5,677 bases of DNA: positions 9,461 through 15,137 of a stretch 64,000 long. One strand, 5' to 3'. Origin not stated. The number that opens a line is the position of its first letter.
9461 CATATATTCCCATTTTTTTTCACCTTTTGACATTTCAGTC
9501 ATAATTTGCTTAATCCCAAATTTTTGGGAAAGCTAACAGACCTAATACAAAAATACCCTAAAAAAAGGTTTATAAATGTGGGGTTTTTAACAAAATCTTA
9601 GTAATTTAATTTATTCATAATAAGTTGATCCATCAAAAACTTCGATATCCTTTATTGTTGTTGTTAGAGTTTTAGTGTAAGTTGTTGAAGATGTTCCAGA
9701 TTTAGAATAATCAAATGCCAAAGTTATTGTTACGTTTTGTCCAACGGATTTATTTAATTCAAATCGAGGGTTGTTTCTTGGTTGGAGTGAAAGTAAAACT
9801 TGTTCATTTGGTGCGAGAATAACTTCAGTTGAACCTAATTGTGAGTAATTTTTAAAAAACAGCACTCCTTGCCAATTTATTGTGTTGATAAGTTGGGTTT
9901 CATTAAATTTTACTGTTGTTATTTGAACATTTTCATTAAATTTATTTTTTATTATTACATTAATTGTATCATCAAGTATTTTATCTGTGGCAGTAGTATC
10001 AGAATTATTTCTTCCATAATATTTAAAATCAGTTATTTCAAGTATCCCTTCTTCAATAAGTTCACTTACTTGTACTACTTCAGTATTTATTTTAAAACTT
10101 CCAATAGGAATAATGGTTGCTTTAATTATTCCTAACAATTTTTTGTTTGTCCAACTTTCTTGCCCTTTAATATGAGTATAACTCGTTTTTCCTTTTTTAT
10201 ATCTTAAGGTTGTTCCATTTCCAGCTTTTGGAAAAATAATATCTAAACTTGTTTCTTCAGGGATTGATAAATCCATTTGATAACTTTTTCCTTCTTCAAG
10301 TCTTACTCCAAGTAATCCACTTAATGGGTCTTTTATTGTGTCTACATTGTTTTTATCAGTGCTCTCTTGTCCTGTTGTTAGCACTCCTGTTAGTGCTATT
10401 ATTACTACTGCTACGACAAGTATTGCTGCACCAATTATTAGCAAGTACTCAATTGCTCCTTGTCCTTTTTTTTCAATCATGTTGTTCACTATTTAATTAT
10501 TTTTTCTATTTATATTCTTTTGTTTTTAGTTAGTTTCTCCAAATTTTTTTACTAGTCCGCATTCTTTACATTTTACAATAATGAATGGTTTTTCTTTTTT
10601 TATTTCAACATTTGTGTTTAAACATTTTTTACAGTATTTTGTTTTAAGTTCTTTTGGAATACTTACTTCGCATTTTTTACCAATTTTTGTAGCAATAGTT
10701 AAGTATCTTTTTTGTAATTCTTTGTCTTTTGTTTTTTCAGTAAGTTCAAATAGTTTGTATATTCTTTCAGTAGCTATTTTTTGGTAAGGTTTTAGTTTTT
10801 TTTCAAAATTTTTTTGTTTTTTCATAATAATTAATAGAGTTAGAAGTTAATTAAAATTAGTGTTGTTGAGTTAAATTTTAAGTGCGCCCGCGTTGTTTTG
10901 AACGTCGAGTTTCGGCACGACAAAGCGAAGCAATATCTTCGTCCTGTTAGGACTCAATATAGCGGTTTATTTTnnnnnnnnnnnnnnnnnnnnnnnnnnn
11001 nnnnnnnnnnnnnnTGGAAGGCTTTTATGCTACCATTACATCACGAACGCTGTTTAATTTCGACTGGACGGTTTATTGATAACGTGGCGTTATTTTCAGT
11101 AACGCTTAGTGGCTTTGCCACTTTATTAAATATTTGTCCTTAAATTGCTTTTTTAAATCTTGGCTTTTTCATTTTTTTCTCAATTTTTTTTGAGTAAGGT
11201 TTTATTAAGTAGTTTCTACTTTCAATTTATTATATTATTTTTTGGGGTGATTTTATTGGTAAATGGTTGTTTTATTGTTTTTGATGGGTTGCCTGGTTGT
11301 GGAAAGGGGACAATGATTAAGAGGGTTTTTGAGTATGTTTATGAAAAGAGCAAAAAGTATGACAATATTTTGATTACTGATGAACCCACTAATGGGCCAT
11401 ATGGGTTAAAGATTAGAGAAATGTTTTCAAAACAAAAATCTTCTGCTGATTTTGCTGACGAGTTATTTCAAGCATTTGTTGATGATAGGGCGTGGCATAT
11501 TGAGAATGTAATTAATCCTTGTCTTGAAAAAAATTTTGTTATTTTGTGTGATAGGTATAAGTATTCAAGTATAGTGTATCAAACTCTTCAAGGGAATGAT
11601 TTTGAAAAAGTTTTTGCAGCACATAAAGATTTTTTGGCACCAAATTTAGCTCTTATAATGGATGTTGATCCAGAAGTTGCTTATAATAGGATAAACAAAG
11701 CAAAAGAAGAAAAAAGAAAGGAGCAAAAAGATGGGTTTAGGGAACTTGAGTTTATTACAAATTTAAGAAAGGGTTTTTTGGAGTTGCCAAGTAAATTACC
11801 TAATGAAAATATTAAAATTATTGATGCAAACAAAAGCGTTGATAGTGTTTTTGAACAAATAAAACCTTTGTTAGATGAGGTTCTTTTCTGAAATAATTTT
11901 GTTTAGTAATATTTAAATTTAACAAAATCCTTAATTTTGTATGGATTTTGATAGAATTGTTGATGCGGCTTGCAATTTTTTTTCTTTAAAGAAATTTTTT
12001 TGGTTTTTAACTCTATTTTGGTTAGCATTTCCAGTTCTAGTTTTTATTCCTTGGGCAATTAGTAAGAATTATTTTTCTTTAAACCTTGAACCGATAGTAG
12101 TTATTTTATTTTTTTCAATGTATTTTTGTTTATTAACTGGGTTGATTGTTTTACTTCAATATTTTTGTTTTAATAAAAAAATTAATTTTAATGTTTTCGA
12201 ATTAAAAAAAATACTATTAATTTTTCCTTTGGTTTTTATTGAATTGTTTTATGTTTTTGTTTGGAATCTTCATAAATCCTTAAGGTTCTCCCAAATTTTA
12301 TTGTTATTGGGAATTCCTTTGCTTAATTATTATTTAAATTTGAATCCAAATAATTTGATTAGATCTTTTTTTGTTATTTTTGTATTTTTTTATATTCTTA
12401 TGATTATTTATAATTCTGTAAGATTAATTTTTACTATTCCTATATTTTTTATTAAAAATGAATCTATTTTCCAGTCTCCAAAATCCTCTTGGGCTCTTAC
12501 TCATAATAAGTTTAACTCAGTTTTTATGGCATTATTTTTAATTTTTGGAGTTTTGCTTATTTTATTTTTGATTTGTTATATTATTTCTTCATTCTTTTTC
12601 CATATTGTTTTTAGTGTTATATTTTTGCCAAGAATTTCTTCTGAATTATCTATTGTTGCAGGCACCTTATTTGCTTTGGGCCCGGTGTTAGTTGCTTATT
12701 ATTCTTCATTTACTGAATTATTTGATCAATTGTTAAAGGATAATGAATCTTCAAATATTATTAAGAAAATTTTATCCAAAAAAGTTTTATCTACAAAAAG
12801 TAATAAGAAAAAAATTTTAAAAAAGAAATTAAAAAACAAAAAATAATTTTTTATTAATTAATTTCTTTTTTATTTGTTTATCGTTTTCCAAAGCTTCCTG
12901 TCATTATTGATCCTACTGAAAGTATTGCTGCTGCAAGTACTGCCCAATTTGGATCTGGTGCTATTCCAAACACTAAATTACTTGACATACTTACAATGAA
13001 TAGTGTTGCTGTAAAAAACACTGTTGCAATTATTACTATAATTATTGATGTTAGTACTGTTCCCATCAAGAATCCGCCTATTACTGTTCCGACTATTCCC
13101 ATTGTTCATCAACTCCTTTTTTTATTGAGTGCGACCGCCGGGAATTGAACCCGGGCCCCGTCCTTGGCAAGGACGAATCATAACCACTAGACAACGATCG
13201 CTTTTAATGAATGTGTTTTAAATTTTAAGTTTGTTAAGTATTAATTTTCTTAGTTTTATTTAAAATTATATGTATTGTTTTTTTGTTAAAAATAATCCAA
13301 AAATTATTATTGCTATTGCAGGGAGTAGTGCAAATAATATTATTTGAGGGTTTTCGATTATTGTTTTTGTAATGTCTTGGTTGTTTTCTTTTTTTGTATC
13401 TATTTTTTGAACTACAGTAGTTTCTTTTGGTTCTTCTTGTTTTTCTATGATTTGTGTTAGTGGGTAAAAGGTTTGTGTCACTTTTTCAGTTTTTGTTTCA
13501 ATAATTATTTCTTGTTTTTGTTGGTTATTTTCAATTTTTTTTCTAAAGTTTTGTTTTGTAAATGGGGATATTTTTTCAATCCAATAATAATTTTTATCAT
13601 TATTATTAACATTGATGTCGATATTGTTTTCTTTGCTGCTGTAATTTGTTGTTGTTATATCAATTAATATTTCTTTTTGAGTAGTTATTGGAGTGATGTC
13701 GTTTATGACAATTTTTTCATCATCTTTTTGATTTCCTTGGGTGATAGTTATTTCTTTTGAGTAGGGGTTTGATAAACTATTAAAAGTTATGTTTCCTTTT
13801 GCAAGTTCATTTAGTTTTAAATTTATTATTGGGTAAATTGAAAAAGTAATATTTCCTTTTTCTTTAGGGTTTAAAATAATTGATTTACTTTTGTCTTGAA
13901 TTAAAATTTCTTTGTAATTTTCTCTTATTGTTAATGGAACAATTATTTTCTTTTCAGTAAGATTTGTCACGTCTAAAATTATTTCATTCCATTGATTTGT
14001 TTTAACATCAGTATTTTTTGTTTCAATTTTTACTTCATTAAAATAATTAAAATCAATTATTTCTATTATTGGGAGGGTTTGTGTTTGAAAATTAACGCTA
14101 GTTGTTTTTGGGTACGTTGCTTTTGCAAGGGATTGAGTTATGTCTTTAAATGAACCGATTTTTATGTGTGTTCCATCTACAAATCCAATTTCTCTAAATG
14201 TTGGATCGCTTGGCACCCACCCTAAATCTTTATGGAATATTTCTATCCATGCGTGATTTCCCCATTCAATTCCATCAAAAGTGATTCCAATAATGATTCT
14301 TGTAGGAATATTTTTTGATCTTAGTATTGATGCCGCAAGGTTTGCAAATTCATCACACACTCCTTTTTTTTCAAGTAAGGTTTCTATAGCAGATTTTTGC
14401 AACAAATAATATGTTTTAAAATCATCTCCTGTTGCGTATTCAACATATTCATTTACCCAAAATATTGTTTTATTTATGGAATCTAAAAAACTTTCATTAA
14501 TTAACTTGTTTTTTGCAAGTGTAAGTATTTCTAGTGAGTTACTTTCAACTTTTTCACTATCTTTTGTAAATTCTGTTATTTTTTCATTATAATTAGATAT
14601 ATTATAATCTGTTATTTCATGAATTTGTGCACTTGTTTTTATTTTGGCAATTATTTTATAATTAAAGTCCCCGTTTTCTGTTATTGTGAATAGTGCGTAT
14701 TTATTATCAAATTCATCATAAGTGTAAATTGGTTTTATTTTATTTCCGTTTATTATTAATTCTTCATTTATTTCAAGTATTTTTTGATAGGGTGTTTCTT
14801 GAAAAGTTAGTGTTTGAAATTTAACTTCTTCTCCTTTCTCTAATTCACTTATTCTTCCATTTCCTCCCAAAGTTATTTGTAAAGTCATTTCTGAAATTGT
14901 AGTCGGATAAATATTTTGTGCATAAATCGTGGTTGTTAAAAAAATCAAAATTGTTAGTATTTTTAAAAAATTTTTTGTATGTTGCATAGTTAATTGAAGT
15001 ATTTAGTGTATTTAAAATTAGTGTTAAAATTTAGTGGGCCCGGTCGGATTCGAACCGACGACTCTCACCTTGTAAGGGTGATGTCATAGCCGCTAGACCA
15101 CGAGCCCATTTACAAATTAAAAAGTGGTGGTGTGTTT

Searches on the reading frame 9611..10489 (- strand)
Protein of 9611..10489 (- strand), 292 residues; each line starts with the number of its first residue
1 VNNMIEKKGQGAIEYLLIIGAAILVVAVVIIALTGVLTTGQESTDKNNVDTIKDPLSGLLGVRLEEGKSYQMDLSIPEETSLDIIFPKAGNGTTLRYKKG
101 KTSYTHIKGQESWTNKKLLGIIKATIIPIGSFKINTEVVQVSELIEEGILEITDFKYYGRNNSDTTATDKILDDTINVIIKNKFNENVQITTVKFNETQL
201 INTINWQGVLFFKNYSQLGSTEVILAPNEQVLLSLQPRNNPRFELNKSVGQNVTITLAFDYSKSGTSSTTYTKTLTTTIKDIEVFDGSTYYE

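Call 72: search_protein_families(library=pfam, proteins=[window:9611-10489:-], max_evalue=0.01)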
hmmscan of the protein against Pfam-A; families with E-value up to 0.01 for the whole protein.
window:9611-10489:- (292 aa): 1 family
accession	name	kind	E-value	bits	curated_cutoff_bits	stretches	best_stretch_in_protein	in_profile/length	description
PF04021.17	Class_IIIsignal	-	1.4e-06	28.5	23.7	1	7-31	1-25/27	Class III signal peptide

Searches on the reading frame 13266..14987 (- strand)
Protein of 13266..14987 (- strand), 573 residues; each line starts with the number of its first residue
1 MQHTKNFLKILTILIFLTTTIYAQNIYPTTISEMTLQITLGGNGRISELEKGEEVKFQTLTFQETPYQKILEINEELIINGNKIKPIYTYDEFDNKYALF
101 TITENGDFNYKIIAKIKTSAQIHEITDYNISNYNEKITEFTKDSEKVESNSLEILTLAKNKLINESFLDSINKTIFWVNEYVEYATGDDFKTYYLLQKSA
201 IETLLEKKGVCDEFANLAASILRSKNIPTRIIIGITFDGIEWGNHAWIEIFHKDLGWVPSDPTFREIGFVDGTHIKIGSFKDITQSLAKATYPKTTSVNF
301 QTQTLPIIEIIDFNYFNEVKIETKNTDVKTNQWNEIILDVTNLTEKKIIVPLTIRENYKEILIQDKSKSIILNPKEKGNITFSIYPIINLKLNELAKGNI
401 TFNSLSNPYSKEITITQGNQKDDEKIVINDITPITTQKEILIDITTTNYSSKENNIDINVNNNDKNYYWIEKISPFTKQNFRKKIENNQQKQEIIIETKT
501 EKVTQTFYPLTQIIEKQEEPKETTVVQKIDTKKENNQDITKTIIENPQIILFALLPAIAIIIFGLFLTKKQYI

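Call 72: search_protein_families(library=pfam, proteins=[window:13266-14987:-], max_evalue=0.01)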
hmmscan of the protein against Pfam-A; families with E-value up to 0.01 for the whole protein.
window:13266-14987:- (573 aa): 2 families
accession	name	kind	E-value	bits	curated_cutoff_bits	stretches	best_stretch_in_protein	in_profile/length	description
PF01841.26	Transglut_core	-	5.2e-18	65.7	23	1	172-262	19-108/108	Transglutaminase-like superfamily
PF04473.18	DUF553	-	1.8e-06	27.9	20.5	1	160-250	8-102/140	Transglutaminase-like domain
